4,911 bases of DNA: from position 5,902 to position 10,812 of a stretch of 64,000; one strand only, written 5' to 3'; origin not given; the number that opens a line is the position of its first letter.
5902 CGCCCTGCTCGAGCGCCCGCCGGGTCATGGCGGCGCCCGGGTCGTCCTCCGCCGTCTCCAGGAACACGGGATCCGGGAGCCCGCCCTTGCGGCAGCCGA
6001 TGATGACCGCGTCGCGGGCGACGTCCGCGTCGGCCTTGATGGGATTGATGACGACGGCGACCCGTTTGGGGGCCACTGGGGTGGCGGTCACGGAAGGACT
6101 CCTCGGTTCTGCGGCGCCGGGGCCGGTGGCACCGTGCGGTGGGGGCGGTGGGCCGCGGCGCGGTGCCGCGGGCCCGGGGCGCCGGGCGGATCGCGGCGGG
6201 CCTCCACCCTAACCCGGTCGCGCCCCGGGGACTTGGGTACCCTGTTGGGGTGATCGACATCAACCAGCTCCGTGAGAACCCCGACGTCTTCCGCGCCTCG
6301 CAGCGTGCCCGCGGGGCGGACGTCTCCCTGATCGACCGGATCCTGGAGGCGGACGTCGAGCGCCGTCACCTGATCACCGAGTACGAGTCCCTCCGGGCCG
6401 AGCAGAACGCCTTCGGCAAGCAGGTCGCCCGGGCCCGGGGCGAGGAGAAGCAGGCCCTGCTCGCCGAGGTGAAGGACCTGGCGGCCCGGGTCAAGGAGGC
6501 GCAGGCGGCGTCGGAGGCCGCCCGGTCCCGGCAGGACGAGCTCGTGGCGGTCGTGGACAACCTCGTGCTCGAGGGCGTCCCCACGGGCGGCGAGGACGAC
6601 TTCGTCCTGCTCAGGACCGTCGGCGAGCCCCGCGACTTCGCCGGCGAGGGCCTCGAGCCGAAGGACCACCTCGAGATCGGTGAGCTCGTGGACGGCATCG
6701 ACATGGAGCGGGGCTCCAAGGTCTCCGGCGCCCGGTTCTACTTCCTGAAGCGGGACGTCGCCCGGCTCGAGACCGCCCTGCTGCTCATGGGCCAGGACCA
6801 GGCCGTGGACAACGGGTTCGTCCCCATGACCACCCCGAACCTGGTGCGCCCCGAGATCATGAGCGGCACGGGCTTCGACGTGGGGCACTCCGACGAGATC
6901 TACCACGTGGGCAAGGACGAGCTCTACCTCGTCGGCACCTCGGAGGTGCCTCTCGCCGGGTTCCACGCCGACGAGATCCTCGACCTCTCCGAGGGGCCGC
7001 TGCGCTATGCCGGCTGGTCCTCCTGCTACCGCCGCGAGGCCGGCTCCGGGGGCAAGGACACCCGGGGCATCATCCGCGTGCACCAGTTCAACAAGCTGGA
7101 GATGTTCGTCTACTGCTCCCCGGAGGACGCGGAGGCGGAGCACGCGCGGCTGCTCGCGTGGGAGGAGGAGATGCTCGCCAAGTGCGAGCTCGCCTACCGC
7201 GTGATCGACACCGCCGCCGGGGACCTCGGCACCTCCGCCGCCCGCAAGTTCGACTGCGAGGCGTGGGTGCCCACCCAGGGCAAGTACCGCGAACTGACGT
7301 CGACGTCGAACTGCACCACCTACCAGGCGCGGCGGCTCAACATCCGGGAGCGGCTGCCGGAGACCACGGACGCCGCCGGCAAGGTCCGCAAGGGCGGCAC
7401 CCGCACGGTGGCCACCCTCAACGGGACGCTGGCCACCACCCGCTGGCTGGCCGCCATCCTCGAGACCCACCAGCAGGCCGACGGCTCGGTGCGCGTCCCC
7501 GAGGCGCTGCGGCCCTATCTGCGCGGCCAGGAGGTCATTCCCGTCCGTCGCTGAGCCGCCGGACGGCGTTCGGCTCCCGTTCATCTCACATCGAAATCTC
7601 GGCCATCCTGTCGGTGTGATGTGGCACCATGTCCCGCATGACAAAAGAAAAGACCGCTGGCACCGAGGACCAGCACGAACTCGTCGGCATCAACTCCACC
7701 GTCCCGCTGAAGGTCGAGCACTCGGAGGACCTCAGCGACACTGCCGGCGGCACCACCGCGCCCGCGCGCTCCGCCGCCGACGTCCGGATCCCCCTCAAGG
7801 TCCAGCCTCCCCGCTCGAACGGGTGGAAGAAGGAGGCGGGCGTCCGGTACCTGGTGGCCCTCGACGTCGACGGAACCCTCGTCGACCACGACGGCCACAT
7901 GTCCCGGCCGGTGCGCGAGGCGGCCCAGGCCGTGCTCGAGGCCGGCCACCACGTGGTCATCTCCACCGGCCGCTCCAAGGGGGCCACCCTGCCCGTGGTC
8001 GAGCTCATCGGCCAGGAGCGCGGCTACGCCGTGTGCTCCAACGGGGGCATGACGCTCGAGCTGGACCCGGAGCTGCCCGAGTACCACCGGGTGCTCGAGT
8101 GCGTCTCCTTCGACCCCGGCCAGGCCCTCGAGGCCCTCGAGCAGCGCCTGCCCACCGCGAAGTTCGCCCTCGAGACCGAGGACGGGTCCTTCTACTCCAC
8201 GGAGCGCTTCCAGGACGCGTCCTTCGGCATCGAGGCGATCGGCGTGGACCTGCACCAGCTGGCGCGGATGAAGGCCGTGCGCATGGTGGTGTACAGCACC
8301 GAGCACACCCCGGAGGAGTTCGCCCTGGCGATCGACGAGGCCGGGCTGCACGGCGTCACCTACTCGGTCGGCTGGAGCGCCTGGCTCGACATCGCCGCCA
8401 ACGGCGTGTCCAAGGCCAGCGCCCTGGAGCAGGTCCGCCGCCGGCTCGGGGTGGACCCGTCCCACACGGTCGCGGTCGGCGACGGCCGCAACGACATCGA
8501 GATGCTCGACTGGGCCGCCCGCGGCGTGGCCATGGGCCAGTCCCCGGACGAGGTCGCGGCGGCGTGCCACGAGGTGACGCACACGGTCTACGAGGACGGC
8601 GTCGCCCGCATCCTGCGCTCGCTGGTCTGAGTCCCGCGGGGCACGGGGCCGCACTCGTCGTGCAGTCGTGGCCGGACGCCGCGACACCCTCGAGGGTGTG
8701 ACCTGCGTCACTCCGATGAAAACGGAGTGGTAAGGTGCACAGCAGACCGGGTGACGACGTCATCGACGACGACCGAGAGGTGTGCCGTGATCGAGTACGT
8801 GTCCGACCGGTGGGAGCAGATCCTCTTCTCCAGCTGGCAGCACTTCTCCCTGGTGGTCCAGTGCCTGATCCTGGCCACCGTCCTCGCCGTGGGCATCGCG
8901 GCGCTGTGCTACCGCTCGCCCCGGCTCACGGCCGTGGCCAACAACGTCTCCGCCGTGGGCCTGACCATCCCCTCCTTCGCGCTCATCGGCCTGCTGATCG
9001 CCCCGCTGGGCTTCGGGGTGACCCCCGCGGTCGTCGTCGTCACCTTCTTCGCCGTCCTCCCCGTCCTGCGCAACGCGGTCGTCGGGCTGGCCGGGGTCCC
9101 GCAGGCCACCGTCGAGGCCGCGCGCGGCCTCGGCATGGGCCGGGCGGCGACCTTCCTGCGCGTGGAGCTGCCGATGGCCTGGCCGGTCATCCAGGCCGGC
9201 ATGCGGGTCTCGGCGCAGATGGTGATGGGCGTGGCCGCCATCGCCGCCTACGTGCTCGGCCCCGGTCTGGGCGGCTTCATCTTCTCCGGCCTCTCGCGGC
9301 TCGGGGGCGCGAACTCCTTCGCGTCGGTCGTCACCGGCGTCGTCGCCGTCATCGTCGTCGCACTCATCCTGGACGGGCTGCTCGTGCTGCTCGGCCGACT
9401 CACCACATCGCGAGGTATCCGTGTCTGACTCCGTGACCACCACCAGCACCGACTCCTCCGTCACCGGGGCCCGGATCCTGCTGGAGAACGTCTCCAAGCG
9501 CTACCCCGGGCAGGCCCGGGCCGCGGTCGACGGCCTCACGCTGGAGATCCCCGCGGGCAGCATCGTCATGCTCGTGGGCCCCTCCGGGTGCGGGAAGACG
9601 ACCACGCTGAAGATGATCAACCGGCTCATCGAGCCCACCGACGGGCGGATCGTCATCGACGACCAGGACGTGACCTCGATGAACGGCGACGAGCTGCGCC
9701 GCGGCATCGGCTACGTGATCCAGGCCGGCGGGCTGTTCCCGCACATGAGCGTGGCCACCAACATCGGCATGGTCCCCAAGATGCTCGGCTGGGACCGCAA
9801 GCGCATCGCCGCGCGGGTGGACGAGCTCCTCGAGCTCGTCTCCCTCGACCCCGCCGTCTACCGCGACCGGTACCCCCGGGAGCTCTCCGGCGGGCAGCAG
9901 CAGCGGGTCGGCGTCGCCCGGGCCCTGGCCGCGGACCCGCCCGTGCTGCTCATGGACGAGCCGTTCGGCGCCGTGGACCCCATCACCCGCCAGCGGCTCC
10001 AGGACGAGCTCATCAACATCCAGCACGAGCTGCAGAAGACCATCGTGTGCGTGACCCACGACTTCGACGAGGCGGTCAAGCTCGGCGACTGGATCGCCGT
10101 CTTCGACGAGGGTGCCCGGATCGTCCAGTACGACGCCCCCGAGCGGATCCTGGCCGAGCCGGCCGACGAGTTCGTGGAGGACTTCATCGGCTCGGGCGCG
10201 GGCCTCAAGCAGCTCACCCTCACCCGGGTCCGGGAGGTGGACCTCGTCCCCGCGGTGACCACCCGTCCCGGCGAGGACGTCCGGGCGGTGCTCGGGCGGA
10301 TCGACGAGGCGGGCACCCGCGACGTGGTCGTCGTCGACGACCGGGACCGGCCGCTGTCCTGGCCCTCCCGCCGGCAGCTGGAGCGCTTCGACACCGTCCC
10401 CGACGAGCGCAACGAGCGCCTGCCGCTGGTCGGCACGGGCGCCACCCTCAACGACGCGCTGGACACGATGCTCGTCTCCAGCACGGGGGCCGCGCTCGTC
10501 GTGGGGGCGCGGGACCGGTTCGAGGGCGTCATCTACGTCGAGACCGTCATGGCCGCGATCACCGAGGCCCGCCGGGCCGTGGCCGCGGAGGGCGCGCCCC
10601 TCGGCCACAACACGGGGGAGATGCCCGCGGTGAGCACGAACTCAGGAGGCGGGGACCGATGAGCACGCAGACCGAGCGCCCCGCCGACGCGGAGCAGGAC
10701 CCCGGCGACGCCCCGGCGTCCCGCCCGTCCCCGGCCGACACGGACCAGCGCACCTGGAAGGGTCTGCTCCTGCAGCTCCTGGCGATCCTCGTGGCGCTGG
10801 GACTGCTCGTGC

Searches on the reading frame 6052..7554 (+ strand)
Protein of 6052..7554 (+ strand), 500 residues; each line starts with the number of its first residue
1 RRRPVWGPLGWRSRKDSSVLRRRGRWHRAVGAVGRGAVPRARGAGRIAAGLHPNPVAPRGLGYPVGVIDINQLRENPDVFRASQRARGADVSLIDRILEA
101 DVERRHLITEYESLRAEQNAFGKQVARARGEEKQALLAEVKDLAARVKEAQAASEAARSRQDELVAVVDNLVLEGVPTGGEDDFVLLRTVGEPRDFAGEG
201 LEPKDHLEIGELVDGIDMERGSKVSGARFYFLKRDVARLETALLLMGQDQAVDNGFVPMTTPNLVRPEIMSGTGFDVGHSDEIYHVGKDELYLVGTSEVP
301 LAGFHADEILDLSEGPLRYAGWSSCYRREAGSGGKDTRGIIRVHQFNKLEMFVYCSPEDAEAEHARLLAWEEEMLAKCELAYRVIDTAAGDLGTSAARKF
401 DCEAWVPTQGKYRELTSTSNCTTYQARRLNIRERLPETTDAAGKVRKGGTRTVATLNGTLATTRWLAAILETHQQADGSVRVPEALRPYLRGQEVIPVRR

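Call 46: search_protein_families(library=pfam, proteins=[window:6052-7554:+], max_evalue=0.0001)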
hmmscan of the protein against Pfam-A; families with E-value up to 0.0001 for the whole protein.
window:6052-7554:+ (500 aa): 2 families
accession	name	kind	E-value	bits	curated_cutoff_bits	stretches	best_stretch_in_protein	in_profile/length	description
PF00587.30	tRNA-synt_2b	-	6.5e-31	108.2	29.3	1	288-473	8-179/179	tRNA synthetase class II core domain (G, H, P, S and T)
PF02403.27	Seryl_tRNA_N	-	3e-23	82.5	28.2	1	67-171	1-107/108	Seryl-tRNA synthetase N-terminal domain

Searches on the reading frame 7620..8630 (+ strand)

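Call 46: search_protein_families(library=pfam, proteins=[window:7620-8630:+], max_evalue=0.0001)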
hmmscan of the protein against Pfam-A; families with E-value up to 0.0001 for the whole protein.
window:7620-8630:+ (336 aa): 4 families
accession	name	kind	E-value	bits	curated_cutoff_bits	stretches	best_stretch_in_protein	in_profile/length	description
PF08282.18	Hydrolase_3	-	4.6e-43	148.2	20.9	1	79-332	1-255/255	haloacid dehalogenase-like hydrolase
PF05116.19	S6PP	-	1.8e-12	47.8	20.3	1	247-317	150-218/247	Sucrose-6F-phosphate phosphohydrolase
PF00702.32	Hydrolase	-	5.1e-11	43.8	26.4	1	78-296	3-187/191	haloacid dehalogenase-like hydrolase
PF12710.13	HAD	-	3.8e-06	27.9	27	0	261-296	151-188/189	haloacid dehalogenase-like hydrolase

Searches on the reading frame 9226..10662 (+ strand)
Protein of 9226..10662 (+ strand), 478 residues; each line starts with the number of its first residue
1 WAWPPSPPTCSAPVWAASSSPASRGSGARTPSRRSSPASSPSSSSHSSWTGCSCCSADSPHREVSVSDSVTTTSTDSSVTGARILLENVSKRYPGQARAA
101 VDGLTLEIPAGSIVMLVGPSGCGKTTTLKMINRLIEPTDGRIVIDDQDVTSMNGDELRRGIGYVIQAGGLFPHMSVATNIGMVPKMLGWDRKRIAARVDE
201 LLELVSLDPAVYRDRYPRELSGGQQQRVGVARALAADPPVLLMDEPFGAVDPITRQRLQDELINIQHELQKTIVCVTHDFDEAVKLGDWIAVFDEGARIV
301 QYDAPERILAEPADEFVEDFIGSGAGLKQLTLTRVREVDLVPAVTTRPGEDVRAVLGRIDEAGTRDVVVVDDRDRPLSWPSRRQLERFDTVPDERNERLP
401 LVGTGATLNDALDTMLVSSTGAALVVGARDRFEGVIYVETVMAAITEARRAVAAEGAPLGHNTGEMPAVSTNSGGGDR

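Call 46: search_protein_families(library=pfam, proteins=[window:9226-10662:+], max_evalue=0.0001)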
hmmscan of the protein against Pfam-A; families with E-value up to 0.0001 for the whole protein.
window:9226-10662:+ (478 aa): 4 families
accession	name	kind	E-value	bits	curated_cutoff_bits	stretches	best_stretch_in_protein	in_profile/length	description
PF00005.33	ABC_tran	-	4.6e-35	121.6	25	1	102-247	2-136/137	ABC transporter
PF13304.12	AAA_21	-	6e-07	30.2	27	0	203-279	221-299/304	AAA domain, putative AbiEii toxin, Type IV TA system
PF13401.12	AAA_22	-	1.7e-05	25.6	27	0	112-145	6-40/130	AAA domain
PF13191.12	AAA_16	-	8e-05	23.6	32.6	0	110-140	23-53/167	AAA ATPase domain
